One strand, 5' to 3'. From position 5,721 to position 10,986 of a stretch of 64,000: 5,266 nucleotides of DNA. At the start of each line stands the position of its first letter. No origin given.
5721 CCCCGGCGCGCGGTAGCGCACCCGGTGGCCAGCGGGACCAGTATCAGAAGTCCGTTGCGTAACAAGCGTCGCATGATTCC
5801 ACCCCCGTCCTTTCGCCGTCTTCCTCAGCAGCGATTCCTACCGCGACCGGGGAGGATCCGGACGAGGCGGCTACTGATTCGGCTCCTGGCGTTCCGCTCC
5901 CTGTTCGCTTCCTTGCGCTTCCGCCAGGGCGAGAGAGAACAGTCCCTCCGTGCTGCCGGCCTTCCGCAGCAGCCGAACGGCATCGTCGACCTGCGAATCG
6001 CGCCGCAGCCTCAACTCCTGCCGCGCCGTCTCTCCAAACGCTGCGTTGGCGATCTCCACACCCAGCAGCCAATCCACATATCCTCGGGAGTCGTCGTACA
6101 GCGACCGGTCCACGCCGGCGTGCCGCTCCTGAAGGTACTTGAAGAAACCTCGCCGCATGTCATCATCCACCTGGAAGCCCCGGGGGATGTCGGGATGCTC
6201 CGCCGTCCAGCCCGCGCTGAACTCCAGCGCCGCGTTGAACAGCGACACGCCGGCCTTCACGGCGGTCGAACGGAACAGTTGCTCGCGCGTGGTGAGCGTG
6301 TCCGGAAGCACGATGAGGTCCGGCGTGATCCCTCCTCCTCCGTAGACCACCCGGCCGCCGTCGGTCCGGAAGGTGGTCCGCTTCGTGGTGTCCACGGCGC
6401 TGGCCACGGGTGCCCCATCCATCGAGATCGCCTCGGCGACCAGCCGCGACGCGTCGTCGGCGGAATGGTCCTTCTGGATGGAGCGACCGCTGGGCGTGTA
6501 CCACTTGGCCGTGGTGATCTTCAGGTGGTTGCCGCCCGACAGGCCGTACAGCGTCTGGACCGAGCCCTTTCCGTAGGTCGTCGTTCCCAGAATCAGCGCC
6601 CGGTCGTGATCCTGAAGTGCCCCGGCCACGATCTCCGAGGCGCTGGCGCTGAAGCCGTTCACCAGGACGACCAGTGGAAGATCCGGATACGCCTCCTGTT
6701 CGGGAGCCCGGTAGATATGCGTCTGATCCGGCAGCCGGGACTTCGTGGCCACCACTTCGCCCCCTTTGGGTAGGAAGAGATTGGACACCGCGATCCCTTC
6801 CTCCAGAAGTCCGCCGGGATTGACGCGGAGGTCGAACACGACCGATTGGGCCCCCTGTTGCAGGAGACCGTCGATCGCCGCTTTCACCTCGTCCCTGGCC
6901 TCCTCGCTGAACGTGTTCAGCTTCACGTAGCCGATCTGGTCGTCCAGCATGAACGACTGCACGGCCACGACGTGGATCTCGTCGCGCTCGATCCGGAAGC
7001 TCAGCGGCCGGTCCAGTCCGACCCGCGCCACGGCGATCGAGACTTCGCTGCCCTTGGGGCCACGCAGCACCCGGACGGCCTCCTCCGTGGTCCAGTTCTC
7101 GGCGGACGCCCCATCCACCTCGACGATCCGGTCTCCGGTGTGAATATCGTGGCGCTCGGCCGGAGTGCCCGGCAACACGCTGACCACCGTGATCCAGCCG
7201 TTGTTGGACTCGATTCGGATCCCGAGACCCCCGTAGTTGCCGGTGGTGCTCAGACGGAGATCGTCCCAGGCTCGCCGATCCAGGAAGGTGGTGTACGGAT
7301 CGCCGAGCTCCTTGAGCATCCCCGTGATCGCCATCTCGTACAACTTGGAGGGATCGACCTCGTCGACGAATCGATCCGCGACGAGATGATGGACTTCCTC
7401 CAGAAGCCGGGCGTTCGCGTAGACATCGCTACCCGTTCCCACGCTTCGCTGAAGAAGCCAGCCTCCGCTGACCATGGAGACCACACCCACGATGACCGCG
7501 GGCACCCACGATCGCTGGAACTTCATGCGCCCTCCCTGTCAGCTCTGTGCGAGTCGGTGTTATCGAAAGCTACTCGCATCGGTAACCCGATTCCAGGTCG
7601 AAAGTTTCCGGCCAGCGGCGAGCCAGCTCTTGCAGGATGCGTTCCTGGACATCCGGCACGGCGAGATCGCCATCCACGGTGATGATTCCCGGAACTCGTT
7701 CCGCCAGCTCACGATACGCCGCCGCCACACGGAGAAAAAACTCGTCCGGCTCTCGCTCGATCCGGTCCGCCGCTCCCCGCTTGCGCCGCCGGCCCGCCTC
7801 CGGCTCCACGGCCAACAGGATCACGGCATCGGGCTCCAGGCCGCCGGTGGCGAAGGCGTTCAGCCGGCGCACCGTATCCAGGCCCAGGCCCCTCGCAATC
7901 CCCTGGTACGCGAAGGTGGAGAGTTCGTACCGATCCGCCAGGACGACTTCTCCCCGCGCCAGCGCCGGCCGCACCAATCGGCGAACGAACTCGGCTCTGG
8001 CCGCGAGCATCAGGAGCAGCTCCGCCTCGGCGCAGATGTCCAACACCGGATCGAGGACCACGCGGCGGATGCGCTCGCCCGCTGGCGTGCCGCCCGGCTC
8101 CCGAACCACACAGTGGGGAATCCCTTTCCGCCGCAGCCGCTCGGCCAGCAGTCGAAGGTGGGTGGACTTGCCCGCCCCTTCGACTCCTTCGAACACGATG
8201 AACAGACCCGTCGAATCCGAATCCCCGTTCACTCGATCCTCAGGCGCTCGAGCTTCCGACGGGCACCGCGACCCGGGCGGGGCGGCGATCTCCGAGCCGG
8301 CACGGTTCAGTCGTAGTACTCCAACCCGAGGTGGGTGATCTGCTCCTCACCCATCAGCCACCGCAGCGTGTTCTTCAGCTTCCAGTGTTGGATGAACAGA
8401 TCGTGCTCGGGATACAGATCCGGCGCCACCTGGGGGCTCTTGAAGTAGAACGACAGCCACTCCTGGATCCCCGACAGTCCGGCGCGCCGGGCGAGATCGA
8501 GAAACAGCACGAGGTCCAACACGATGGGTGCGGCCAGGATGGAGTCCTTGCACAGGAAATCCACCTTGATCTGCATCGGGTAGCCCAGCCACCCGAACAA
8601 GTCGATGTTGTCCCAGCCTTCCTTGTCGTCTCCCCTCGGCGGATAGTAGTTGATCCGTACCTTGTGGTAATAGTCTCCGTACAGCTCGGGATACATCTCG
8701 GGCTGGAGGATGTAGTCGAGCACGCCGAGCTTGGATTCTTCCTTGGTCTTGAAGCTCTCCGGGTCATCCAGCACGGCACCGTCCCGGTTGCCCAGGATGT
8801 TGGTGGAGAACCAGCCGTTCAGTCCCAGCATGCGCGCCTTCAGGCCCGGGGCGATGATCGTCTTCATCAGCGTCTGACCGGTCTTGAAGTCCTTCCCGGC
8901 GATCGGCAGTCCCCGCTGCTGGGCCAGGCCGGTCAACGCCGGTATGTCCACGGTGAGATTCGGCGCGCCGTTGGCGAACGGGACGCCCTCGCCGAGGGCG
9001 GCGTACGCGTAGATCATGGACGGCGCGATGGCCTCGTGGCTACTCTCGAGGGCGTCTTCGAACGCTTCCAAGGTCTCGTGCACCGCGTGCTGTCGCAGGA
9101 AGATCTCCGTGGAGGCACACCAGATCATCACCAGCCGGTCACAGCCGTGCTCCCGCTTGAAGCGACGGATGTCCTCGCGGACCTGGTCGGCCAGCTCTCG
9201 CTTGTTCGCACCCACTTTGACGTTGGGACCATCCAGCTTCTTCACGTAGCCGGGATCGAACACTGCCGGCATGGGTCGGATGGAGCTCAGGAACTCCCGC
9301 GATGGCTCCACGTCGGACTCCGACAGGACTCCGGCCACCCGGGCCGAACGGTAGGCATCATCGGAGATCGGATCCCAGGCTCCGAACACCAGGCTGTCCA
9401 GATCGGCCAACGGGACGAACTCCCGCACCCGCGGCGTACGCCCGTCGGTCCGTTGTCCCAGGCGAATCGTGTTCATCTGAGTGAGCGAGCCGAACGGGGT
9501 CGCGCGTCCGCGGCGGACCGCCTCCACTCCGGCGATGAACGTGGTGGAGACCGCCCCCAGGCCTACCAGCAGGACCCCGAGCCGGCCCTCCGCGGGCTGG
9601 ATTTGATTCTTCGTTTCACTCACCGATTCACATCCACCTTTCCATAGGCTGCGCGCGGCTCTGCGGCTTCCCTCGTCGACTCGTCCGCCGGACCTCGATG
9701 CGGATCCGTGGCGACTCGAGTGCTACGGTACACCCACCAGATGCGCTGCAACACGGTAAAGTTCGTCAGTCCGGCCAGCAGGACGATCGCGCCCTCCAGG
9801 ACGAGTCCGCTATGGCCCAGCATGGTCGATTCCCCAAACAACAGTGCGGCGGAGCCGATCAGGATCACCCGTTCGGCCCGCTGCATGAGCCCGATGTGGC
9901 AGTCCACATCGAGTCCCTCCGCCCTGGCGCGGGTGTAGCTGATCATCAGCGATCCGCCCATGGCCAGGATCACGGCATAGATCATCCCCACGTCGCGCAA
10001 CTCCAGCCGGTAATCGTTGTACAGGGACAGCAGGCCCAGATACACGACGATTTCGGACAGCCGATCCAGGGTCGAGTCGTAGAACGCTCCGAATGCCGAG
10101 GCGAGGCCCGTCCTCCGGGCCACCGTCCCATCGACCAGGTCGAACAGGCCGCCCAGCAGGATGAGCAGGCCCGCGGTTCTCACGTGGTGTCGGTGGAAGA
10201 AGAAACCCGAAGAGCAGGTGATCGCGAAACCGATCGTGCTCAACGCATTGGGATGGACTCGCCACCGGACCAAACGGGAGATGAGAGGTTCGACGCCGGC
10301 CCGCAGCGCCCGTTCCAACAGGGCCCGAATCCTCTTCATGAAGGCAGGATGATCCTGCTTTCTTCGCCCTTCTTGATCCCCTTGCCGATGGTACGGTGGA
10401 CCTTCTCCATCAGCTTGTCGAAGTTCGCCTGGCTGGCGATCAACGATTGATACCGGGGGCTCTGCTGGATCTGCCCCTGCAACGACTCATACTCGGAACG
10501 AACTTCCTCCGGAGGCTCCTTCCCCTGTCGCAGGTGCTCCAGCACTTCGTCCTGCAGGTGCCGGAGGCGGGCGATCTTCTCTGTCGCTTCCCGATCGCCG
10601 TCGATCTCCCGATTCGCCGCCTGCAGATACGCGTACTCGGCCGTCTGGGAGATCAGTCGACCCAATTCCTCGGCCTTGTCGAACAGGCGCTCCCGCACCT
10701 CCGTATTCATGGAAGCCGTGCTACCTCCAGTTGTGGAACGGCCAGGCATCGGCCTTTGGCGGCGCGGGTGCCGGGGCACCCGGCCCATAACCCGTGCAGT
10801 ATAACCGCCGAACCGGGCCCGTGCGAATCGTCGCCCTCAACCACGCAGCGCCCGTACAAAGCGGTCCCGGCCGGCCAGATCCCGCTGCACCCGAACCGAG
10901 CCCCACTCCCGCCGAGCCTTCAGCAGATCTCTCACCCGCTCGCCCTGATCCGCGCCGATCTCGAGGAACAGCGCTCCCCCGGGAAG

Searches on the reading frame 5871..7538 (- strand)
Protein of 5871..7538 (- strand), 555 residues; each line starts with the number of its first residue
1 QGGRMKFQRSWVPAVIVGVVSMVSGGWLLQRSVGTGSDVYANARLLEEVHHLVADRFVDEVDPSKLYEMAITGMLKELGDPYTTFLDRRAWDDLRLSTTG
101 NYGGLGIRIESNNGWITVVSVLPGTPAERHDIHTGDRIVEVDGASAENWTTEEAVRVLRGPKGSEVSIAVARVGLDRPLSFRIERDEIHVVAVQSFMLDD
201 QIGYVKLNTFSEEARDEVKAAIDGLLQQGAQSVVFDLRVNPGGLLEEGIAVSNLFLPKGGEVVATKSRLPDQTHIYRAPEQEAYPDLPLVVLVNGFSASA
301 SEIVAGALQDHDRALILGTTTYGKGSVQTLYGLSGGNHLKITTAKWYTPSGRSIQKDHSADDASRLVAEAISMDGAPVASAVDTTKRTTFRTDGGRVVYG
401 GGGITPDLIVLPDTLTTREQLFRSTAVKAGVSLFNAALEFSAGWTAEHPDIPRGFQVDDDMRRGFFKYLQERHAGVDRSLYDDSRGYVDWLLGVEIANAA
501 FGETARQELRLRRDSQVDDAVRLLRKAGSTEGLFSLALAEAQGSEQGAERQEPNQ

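Call 38: search_protein_families(library=pfam, proteins=[window:5871-7538:-], max_evalue=0.0001)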
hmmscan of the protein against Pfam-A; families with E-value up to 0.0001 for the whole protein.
window:5871-7538:- (555 aa): 5 families
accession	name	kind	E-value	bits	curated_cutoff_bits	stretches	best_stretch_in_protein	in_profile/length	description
PF03572.23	Peptidase_S41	-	3.2e-49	167.1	24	1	202-358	2-158/165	Peptidase family S41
PF00595.29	PDZ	-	2.9e-14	53.6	23.2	1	101-170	8-80/81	PDZ domain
PF17820.7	PDZ_6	-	1.2e-10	41.4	27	1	118-172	2-54/54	PDZ domain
PF22694.1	CtpB_N-like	-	1.5e-10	41.8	27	1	45-88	40-83/85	Activating protease CtpB N-terminal domain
PF13180.12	PDZ_2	-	2e-10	41.2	27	1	103-174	1-71/80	PDZ domain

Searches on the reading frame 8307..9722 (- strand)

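Call 38: search_protein_families(library=pfam, proteins=[window:8307-9722:-], max_evalue=0.0001)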
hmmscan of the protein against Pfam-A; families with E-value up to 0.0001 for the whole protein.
window:8307-9722:- (471 aa): 2 families
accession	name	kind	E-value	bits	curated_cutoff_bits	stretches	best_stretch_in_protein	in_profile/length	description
PF07994.18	NAD_binding_5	-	3.7e-96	322.8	25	1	48-454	1-321/321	Myo-inositol-1-phosphate synthase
PF01658.22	Inos-1-P_synth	-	1.9e-31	108.9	27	1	282-394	1-107/107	Myo-inositol-1-phosphate synthase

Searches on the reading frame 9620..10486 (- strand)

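Call 38: search_protein_families(library=pfam, proteins=[window:9620-10486:-], max_evalue=0.0001)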
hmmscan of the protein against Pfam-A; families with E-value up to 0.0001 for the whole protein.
window:9620-10486:- (288 aa): 1 family
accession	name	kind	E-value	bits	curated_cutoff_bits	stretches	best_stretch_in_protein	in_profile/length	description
PF01066.26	CDP-OH_P_transf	-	8.1e-16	59.2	22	1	78-225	3-138/152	CDP-alcohol phosphatidyltransferase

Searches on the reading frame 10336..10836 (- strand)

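Call 61: search_protein_families(library=pfam, proteins=[window:10336-10836:-], max_evalue=0.001)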
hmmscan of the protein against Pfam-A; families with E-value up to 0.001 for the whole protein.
window:10336-10836:- (166 aa): 1 family
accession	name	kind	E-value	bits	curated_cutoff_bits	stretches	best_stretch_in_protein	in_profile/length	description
PF06133.16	Com_YlbF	-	1.9e-20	73.8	23.9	1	52-154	2-104/105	Control of competence regulator ComK, YlbF/YmcA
